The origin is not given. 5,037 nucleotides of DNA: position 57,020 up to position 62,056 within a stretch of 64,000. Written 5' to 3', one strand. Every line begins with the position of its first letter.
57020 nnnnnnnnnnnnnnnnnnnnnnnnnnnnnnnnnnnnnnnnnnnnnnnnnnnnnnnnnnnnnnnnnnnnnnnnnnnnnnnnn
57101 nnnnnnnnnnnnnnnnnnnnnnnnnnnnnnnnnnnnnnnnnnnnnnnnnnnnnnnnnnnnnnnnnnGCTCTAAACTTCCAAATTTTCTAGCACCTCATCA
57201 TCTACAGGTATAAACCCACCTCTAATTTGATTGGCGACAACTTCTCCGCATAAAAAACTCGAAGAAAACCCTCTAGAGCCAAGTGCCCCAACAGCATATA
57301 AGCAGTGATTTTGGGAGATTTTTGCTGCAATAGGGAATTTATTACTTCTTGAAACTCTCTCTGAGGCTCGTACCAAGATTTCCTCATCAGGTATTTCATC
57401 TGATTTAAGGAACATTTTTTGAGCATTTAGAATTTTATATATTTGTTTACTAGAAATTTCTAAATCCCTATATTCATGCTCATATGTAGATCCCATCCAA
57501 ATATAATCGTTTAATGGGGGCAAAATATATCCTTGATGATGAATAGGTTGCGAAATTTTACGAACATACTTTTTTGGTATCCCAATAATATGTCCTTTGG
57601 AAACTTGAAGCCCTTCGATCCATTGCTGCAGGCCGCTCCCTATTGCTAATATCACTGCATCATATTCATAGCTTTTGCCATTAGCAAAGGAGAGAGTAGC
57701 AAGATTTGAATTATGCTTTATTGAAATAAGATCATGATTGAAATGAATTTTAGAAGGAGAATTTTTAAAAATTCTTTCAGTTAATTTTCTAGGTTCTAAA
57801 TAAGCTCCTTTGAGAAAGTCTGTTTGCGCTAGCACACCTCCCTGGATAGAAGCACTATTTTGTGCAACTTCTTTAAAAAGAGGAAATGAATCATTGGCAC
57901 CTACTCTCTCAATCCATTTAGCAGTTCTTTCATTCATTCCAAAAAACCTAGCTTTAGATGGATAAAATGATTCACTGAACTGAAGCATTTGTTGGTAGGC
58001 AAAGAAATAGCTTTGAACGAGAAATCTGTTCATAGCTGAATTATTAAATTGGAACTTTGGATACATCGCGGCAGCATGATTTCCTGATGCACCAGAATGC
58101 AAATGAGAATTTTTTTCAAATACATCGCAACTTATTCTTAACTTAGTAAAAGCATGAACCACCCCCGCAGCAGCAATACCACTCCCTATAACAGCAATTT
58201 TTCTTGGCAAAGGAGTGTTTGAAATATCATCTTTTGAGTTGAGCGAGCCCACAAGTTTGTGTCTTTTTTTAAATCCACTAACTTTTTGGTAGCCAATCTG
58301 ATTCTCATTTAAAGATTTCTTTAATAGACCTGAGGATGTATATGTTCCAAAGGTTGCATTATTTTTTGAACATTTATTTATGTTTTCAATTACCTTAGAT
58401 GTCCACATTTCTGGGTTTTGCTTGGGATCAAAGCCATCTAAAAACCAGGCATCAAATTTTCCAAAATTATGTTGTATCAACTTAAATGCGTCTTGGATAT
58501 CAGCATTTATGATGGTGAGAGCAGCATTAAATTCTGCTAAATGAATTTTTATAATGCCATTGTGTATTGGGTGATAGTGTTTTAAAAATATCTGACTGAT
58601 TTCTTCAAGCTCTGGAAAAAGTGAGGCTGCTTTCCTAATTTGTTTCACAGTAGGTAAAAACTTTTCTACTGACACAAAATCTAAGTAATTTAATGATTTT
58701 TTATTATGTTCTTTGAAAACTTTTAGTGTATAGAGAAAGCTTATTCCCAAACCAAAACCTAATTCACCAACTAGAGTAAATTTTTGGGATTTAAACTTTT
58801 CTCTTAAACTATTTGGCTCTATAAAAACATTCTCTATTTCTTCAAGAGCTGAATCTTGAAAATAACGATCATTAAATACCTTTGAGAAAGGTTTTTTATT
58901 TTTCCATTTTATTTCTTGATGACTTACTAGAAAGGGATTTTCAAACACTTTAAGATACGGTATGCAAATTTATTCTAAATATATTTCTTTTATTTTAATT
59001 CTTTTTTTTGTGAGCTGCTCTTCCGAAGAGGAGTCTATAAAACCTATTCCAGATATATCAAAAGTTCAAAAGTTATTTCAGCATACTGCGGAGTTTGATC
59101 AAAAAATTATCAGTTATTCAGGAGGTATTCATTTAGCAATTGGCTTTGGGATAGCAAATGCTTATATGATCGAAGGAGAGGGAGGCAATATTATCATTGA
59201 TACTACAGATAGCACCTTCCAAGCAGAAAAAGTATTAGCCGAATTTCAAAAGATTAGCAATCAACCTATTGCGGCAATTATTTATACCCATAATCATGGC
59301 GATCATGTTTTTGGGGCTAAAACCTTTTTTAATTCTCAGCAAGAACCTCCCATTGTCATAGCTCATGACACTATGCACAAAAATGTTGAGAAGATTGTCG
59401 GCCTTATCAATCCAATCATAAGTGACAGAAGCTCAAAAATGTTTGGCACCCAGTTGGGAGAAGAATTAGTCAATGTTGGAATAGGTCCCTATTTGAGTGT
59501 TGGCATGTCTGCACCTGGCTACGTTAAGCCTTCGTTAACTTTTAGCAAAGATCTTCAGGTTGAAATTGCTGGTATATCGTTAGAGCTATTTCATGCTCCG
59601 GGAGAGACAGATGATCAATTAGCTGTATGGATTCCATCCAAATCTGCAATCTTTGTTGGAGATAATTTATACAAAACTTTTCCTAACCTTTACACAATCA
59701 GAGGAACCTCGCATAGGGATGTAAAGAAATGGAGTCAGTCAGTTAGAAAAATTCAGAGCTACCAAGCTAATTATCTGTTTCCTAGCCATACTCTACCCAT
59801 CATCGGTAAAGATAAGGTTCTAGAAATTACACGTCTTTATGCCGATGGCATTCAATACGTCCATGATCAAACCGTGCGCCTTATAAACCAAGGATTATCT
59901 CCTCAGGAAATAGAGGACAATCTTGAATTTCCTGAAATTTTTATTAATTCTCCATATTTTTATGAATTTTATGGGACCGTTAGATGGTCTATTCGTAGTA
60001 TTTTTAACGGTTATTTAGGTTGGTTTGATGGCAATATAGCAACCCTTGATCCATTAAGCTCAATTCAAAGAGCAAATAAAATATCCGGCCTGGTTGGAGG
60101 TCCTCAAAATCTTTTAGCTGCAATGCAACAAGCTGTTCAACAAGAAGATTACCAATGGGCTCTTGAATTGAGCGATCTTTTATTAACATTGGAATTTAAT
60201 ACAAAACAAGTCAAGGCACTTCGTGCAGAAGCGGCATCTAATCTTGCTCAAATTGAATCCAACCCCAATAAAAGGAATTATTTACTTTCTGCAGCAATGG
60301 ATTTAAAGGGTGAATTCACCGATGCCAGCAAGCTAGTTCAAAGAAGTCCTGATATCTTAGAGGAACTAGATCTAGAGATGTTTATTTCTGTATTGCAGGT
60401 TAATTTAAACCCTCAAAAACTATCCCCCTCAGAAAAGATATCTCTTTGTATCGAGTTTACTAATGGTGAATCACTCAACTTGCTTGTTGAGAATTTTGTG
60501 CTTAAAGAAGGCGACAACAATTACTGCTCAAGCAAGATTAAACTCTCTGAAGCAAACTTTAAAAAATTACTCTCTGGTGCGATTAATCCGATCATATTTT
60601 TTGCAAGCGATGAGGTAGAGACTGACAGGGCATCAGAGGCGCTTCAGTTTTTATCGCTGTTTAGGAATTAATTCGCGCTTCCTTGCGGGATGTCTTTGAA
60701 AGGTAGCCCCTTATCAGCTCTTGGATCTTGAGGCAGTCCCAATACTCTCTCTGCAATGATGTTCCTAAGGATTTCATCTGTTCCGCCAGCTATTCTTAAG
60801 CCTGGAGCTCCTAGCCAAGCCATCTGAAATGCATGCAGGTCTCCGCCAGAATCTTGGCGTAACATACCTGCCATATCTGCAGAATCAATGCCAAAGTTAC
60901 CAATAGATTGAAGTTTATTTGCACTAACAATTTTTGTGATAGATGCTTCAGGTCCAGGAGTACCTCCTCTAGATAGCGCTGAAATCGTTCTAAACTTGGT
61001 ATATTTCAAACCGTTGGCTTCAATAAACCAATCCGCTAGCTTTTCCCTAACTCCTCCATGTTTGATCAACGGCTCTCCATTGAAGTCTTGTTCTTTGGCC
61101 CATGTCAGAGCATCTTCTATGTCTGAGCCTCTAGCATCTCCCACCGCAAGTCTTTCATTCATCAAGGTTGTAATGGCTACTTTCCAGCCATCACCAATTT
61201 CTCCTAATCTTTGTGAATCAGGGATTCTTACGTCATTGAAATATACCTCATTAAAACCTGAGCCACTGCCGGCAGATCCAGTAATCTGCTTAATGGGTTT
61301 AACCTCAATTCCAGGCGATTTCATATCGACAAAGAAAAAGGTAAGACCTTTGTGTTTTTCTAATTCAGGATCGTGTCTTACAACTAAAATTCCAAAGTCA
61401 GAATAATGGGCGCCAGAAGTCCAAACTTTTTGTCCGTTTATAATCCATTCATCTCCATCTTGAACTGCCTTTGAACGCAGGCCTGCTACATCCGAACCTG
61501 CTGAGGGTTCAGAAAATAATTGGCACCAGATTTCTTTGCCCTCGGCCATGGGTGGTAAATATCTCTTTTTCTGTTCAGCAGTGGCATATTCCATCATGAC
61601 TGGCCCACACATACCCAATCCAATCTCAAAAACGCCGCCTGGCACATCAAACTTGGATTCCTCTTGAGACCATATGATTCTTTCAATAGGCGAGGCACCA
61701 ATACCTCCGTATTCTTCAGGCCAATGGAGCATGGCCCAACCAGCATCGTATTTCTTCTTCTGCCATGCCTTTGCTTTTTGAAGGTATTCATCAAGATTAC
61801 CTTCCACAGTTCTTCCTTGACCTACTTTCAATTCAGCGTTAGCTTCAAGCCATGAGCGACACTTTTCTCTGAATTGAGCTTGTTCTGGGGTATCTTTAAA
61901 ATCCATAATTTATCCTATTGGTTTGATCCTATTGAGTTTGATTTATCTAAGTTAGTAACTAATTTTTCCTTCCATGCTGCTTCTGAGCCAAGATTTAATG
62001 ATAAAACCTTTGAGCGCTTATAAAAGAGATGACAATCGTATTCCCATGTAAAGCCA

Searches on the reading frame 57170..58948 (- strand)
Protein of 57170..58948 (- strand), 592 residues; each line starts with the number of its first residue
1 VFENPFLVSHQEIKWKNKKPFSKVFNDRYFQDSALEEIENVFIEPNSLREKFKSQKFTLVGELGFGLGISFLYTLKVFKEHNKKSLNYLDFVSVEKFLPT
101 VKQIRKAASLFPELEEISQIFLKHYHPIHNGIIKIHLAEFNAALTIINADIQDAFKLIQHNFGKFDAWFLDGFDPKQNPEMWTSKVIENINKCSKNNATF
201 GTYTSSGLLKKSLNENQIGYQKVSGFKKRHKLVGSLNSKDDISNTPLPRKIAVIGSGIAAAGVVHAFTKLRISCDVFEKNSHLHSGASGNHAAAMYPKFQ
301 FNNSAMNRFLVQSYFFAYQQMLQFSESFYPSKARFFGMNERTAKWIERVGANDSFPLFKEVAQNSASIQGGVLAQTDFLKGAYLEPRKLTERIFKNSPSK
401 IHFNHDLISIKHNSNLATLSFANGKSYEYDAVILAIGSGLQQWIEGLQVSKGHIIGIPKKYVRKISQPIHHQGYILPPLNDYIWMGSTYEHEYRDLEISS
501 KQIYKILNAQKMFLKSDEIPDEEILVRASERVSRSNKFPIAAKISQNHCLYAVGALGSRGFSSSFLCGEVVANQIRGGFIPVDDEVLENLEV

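Call 17: search_protein_families(library=ncbifam, proteins=[window:57170-58948:-], max_evalue=1e-10)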
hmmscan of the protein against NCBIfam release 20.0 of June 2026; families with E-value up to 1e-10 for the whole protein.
window:57170-58948:- (592 aa): 4 families
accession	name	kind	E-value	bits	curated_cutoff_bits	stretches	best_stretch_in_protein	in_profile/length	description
NF002480.1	PRK01747.1-1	equivalog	3.5e-100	336.3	540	1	10-591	2-633/645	bifunctional tRNA (5-methylaminomethyl-2-thiouridine)(34)-methyltransferase MnmC2/FAD-dependent 5-carboxymethylaminomethyl-2-thiouridine(34)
NF002481.1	PRK01747.1-2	equivalog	4.6e-75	253.6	600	1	13-542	1-524/611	bifunctional tRNA (5-methylaminomethyl-2-thiouridine)(34)-methyltransferase MnmC2/FAD-dependent 5-carboxymethylaminomethyl-2-thiouridine(34)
NF033855.1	tRNA_MNMC2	equivalog_domain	2.9e-47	161.3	136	1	20-235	1-207/209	tRNA (5-methylaminomethyl-2-thiouridine)(34)-methyltransferase MnmC2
TIGR03197.1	MnmC_Cterm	equivalog_domain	3.9e-44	151.3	174.2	1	250-540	1-312/400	FAD-dependent 5-carboxymethylaminomethyl-2-thiouridine(34) oxidoreductase MnmC1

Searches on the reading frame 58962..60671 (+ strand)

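Call 17: search_protein_families(library=ncbifam, proteins=[window:58962-60671:+], max_evalue=1e-10)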
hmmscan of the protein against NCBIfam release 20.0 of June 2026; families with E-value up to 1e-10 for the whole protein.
window:58962-60671:+ (569 aa): 3 families
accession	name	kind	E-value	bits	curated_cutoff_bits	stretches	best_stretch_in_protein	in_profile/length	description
TIGR04558.1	SoxH_rel_PQQ_1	hypoth_equivalog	7.2e-18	64.7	300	0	62-126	31-95/285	quinoprotein relay system zinc metallohydrolase 1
TIGR04559.1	SoxH_rel_PQQ_2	hypoth_equivalog_domain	1.2e-15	57.7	280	1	64-143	29-105/283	quinoprotein relay system zinc metallohydrolase 2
NF033088.2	bla_subclass_B1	equivalog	9.5e-13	48.3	200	0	65-124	31-90/217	subclass B1 metallo-beta-lactamase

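Call 62: search_protein_families(library=pfam, proteins=[window:58962-60671:+], max_evalue=0.001)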
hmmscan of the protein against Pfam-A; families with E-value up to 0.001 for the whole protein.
window:58962-60671:+ (569 aa): 4 families
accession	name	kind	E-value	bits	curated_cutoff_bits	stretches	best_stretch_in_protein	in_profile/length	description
PF14863.12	Alkyl_sulf_dimr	-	1.3e-34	120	26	1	314-449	2-137/139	Alkyl sulfatase dimerisation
PF00753.33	Lactamase_B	-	4e-23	82.8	22.7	1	61-276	2-196/196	Metallo-beta-lactamase superfamily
PF12706.13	Lactamase_B_2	-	5.5e-06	26.5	27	1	76-149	2-77/200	Beta-lactamase superfamily domain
PF14864.11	Alkyl_sulf_C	-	1.7e-05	25.4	27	1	461-562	3-107/125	Alkyl sulfatase C-terminal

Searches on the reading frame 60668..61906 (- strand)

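Call 17: search_protein_families(library=ncbifam, proteins=[window:60668-61906:-], max_evalue=1e-10)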
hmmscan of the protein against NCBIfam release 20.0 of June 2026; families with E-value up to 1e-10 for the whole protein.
window:60668-61906:- (412 aa): 13 families
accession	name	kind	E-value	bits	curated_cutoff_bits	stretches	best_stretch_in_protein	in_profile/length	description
TIGR03204.1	pimC_large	equivalog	1.6e-65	221.5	623.85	1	6-391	5-395/395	pimeloyl-CoA dehydrogenase large subunit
NF042972.1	AcrlCoAredClosAcrC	equivalog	2.4e-37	128.5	640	1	1-342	1-336/378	acryloyl-CoA reductase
NF008997.0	PRK12341.1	equivalog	8.8e-34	117.2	537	1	1-387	1-375/382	acyl-CoA dehydrogenase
NF043006.1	CyhCrbnylCoADH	equivalog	1e-33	116.9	650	1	53-297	45-292/380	cyclohexane-1-carbonyl-CoA dehydrogenase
NF045652.1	ProlPCPDhRedW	equivalog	4.4e-30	104.7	650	1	62-391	50-375/376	L-prolyl-[peptidyl-carrier protein] dehydrogenase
NF053553.1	prodigi_MBC_PigA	equivalog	3.8e-29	102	500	1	38-390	32-380/381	prodigiosin MBC biosynthesis dehydrogenase PigA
NF045552.1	GlutCoADH_Des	equivalog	1.2e-26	93.9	470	1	55-255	49-247/387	glutaryl-CoA dehydrogenase Acd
NF058590.1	AcCoDHFadEBacil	equivalog_domain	1.4e-26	93.2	600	1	47-312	57-321/586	acyl-CoA dehydrogenase FadE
NF042439.1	SulpropCoADesulf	equivalog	3.7e-25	88.5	600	1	51-391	32-373/379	3-sulfinopropanoyl-CoA desulfinase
TIGR03207.1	cyc_hxne_CoA_dh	equivalog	7.3e-25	87.5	575.35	1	56-386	45-369/372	cyclohexanecarboxyl-CoA dehydrogenase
NF002885.1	PRK03354.1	equivalog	1.4e-24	86.9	540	1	38-380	32-365/378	crotonobetainyl-CoA dehydrogenase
NF052270.1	Staph_DH_FadE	equivalog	6e-21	74.6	600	1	102-332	115-343/400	acyl-CoA dehydrogenase FadE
NF007000.1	PRK09463.1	subfamily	9.5e-12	44.1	600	1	62-341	92-391/726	acyl-CoA dehydrogenase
